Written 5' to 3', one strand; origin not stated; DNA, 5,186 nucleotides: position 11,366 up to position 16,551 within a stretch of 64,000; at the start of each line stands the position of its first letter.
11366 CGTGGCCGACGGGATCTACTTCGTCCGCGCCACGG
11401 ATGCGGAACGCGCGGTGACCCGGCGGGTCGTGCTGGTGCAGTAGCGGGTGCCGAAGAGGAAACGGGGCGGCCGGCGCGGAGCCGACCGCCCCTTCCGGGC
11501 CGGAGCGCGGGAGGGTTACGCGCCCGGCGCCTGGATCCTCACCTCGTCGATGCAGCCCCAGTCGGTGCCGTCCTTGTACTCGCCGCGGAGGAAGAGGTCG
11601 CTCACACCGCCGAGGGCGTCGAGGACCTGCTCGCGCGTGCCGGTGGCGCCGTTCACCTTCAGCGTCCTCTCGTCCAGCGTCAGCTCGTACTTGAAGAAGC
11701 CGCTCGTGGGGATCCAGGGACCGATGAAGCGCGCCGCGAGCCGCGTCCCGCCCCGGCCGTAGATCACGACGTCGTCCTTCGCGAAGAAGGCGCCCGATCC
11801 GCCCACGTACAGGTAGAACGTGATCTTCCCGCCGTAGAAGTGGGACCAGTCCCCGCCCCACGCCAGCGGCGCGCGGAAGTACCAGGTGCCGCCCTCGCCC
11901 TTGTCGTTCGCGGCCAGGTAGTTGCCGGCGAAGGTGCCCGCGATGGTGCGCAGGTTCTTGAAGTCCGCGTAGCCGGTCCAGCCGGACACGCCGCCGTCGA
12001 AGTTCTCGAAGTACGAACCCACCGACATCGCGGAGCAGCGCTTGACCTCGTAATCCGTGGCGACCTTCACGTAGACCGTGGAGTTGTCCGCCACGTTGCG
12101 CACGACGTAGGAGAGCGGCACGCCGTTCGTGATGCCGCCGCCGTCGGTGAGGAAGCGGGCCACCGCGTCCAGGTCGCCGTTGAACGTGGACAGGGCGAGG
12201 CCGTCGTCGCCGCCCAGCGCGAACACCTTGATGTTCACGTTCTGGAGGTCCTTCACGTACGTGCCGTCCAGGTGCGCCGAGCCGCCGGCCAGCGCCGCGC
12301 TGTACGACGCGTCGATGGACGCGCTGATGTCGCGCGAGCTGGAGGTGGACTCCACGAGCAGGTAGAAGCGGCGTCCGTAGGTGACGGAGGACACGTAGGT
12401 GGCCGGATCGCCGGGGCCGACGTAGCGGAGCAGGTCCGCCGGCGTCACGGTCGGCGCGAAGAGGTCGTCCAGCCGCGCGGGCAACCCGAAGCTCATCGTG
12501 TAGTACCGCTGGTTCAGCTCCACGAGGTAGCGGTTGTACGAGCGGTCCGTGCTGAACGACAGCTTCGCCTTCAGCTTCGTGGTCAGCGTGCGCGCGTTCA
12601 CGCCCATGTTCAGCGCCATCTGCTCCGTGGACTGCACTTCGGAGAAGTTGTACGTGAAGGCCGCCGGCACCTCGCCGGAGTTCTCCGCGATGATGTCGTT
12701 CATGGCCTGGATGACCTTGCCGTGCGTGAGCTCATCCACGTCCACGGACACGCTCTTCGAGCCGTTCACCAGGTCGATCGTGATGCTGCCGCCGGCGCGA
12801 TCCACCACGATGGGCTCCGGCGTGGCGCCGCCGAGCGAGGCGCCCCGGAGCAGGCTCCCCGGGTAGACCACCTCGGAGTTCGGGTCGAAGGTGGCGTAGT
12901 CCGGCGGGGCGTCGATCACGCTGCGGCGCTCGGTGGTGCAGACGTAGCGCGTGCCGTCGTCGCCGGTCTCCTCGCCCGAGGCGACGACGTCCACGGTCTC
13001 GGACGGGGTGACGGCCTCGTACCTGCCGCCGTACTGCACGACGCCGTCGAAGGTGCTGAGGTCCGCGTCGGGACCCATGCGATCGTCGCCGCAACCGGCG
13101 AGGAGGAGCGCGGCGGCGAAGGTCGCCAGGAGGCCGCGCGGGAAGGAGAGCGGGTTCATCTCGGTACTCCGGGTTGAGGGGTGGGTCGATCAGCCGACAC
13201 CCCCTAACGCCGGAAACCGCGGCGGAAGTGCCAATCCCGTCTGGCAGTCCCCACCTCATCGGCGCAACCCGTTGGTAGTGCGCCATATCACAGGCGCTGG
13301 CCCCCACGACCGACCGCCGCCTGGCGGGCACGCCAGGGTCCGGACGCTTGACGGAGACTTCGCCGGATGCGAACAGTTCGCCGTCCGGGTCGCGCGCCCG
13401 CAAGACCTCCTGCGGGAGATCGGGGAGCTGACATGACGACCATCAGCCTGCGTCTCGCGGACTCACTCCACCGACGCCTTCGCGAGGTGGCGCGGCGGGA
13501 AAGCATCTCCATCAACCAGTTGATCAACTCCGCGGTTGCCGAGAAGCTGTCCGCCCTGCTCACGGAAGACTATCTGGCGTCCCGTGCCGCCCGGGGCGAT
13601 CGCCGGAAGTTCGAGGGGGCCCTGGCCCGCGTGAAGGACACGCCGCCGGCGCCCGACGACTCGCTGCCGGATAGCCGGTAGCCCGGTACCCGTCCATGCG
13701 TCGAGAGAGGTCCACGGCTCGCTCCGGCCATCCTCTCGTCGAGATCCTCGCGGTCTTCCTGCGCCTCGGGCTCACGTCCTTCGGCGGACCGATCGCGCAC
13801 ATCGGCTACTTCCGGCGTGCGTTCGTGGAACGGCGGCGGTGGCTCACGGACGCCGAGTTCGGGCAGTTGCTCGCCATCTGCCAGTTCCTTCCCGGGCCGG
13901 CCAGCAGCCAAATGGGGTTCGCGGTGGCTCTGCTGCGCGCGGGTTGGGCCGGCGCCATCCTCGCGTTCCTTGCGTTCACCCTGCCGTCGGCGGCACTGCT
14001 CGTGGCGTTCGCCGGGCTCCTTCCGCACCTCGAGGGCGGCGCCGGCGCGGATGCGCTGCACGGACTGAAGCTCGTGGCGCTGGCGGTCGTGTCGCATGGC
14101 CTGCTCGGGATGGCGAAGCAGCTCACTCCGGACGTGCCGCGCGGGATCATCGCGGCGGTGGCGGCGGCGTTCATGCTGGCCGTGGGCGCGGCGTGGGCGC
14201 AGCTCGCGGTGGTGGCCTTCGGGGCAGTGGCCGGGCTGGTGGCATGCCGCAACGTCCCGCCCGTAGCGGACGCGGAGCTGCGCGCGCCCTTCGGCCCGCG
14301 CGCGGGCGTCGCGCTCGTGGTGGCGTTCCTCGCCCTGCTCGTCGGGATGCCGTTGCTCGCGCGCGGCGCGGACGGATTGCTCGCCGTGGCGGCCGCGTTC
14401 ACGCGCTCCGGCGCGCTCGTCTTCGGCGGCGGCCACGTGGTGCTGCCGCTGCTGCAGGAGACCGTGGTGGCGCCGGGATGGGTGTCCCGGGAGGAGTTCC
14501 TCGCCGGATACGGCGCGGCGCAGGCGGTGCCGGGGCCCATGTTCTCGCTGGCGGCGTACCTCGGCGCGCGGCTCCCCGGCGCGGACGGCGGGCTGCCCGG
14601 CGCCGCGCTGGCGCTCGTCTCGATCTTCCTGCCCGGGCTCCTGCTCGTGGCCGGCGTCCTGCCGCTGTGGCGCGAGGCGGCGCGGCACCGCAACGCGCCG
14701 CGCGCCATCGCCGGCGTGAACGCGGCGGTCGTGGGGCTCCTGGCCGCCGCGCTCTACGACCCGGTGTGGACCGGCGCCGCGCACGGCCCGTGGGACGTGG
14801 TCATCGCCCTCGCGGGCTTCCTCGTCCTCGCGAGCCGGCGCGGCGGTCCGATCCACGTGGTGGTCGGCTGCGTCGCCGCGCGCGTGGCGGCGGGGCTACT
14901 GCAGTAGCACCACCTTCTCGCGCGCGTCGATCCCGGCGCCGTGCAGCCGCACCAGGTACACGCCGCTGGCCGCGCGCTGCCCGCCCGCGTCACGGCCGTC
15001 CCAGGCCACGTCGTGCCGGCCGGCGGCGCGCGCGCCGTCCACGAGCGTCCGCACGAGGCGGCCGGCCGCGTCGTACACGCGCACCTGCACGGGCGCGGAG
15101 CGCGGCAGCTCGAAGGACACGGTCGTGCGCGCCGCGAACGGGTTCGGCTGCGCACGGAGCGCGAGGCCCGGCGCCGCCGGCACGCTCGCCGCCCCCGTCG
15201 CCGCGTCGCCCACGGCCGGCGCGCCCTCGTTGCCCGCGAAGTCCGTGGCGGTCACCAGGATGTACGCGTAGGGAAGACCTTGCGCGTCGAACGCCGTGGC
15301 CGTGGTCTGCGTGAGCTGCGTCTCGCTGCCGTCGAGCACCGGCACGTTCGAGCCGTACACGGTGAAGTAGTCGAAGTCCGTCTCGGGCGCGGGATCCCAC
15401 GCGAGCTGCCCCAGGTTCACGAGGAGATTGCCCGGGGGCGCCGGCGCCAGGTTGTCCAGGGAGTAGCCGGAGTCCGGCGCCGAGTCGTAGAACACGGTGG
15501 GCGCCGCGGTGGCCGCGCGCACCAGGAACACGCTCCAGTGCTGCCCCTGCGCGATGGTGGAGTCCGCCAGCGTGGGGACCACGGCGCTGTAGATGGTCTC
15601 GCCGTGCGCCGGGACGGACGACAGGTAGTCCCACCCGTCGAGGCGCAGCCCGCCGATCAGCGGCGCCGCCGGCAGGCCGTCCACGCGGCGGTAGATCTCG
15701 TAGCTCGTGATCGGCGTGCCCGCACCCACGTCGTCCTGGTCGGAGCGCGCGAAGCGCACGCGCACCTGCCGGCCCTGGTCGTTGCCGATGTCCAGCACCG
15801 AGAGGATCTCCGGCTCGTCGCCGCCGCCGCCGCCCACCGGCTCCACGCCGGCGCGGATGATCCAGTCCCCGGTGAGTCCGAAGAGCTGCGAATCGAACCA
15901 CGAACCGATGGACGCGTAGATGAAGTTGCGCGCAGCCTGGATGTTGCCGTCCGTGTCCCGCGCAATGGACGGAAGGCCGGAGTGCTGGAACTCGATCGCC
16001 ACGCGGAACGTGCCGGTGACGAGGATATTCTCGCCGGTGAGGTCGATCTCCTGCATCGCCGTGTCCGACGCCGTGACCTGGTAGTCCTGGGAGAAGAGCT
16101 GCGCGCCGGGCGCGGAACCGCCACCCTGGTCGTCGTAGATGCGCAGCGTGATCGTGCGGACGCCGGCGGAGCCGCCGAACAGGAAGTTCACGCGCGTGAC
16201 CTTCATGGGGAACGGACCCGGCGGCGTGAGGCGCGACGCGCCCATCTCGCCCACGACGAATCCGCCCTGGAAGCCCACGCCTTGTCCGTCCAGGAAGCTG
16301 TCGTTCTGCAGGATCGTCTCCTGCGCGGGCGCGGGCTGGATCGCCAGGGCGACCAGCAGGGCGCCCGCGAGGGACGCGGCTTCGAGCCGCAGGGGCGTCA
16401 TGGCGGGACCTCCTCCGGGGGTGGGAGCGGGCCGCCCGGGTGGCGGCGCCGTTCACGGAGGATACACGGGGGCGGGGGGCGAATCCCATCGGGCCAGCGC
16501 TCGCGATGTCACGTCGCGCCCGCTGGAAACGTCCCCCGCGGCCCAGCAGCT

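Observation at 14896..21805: Four-gene operon of signal-peptide proteins (beta-helix, BNR-like, small secreted protein) ending in T9SS-type sorting domains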

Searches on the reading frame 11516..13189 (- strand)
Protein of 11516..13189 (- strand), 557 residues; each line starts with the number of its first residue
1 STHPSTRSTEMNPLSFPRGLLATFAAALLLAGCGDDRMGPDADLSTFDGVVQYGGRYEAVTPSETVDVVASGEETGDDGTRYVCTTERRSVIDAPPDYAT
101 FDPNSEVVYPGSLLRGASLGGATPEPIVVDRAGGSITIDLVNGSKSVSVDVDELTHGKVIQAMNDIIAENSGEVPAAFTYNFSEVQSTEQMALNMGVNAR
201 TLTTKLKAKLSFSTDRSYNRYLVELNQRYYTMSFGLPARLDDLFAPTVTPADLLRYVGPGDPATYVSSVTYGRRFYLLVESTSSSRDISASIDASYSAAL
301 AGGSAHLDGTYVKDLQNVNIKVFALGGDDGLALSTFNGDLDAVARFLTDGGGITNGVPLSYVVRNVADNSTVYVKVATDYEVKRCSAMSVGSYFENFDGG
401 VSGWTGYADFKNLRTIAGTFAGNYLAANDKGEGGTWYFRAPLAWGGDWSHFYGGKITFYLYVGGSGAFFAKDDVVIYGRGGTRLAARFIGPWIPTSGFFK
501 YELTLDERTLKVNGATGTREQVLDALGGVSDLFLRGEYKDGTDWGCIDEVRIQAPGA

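Call 8: search_protein_families(library=pfam, proteins=[window:11516-13189:-], max_evalue=0.01)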
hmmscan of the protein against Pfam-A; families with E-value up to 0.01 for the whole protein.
window:11516-13189:- (557 aa): 2 families
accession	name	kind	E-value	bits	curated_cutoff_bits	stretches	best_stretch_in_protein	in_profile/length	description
PF01289.24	Thiol_cytolysin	-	3.5e-41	141.6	25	1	65-380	23-345/353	Thiol-activated cytolysin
PF00052.24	Laminin_B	-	1.4e-06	28.6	22.4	1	437-552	1-120/136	Laminin B (Domain IV)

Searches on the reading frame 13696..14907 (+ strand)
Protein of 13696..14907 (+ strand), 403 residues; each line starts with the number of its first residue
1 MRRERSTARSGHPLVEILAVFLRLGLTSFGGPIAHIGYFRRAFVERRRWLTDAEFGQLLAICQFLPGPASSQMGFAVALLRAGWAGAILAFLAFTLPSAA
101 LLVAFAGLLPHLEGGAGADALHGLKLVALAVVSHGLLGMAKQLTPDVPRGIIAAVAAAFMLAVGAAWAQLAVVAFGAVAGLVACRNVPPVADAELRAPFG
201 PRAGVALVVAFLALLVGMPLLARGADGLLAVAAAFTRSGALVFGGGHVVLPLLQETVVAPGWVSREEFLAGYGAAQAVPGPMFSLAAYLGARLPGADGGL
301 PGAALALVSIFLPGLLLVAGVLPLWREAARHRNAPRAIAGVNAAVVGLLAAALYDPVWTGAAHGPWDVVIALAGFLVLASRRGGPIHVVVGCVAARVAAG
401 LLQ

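Call 8: search_protein_families(library=pfam, proteins=[window:13696-14907:+], max_evalue=0.01)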
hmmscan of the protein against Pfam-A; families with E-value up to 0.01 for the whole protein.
window:13696-14907:+ (403 aa): 1 family
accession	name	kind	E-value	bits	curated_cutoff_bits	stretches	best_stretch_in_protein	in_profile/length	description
PF02417.20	Chromate_transp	-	3.6e-68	229.2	28.6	2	16-181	2-166/166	Chromate transporter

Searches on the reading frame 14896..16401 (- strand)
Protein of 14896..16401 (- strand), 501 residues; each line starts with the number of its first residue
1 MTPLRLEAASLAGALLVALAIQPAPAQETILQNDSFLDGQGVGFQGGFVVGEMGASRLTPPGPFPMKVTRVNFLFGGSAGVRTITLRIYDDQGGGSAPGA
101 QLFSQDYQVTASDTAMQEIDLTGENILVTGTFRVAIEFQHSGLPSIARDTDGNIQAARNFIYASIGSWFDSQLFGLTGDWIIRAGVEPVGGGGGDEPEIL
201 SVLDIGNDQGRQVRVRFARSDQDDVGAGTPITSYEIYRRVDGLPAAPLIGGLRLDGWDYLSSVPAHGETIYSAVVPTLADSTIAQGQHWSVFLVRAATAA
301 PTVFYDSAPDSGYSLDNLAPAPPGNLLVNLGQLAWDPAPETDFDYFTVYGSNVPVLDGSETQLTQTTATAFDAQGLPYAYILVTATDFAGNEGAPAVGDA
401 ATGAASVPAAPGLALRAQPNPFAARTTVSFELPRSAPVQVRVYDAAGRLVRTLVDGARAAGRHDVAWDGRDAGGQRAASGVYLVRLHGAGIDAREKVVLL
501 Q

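Call 3: search_protein_families(library=pfam, proteins=[window:14896-16401:-], max_evalue=0.1)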
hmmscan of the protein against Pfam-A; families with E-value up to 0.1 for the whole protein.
window:14896-16401:- (501 aa): 2 families
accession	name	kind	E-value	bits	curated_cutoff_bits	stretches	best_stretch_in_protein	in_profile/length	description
PF13860.13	FlgD_ig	-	2.1e-16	60.1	27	1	425-486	11-73/79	FlgD Ig-like domain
PF18962.6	Por_Secre_tail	-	0.006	17.3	27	1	419-490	3-66/75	Secretion system C-terminal sorting domain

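Call 4: search_protein_families(library=ncbifam, proteins=[window:14896-16401:-], max_evalue=0.1)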
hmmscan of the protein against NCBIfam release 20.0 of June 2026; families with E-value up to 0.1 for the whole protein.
window:14896-16401:- (501 aa): 9 families
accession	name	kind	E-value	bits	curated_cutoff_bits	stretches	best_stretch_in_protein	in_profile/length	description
NF005176.1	PRK06655.1-1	equivalog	2.3e-11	44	230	1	434-495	95-156/197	flagellar hook assembly protein FlgD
NF033707.1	T9SS_sortase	equivalog_domain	6.7e-08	30.6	420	1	415-487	999-1076/1095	type IX secretion system sortase PorU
TIGR04183.1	Por_Secre_tail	domain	3.6e-07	30.1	23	1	419-498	3-70/72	T9SS type A sorting domain-containing protein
NF009277.0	PRK12634.1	equivalog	5.6e-07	29.9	333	1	437-484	123-170/221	flagellar basal body rod modification protein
NF009276.0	PRK12633.1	equivalog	5.6e-07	29.5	383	1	425-494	115-187/234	flagellar basal body rod modification protein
NF052323.1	T9SSA_dep_M6i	equivalog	1.9e-05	22.8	600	1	419-488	962-1026/1043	T9SS-dependent M6-like inactivated metalloprotease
NF052228.1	T9SS_PorZ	equivalog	8e-05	21.2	260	1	438-486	697-740/757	type IX secretion system anionic LPS delivery protein PorZ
NF009452.0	PRK12812.1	equivalog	0.00056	19.2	258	1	437-486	153-204/289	flagellar basal body rod modification protein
NF038113.1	T9SSA_dep_M36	equivalog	0.0074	14.5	885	1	418-499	796-868/869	T9SS-dependent M36 family metallopeptidase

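Call 64: search_solved_structures(query=window:14896-16401:-, max_evalue=1)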
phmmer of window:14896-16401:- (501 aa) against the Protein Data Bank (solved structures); distinct sequences matched with E-value up to 1: 4.
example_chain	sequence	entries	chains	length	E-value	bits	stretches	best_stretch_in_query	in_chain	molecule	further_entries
7eh9_A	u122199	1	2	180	0.00013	24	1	417-487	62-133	Basal-body rod modification protein FlgD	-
3c12_A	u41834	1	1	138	0.00018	23.5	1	438-485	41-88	Flagellar protein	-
7bhq_A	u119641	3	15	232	0.0002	23.4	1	417-486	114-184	Basal-body rod modification protein FlgD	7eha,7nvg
3osv_A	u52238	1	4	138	0.00065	21.7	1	429-485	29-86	Flagellar basal-body rod modification protein FlgD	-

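Call 72: search_protein_families(library=ncbifam, proteins=[L008:3845-7939:+], max_evalue=0.1)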
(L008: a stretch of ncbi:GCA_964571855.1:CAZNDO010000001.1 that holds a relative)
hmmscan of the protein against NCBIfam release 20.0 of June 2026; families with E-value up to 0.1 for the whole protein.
L008:3845-7939:+ (1364 aa): 4 families
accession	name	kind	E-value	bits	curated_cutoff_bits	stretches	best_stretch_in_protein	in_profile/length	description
TIGR03296.1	M6dom_TIGR03296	domain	6.1e-09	36.2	110.8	1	101-360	17-272/286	M6 family metalloprotease domain-containing protein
NF005176.1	PRK06655.1-1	equivalog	0.0018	18.3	230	1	1290-1352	89-150/197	flagellar hook assembly protein FlgD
TIGR04183.1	Por_Secre_tail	domain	0.0036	17.3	23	1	1296-1361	16-70/72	T9SS type A sorting domain-containing protein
NF009276.0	PRK12633.1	equivalog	0.0082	15.9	383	1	1298-1353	128-183/234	flagellar basal body rod modification protein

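Call 83: search_protein_families(library=pfam, proteins=[L008:3845-7939:+], max_evalue=0.01)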
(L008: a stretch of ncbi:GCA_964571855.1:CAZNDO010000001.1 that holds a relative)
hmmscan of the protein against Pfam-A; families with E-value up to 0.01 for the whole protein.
L008:3845-7939:+ (1364 aa): 2 families
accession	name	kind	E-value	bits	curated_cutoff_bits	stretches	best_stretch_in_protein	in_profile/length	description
PF13229.12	Beta_helix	-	2.1e-06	27.9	25.9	0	1065-1115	73-124/158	Right handed beta helix region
PF13860.13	FlgD_ig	-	2.3e-06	27.9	27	1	1296-1351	20-75/79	FlgD Ig-like domain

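Call 108: search_protein_families(library=pfam, proteins=[L008:3845-6043:+], max_evalue=0.1)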
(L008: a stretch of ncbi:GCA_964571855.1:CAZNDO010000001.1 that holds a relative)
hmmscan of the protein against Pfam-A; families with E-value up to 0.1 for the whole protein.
L008:3845-6043:+ (733 aa): 1 family
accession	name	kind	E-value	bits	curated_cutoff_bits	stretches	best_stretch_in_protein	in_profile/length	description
PF07129.17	DUF1381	-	0.063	13.4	27.2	0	349-366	2-19/44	Protein of unknown function (DUF1381)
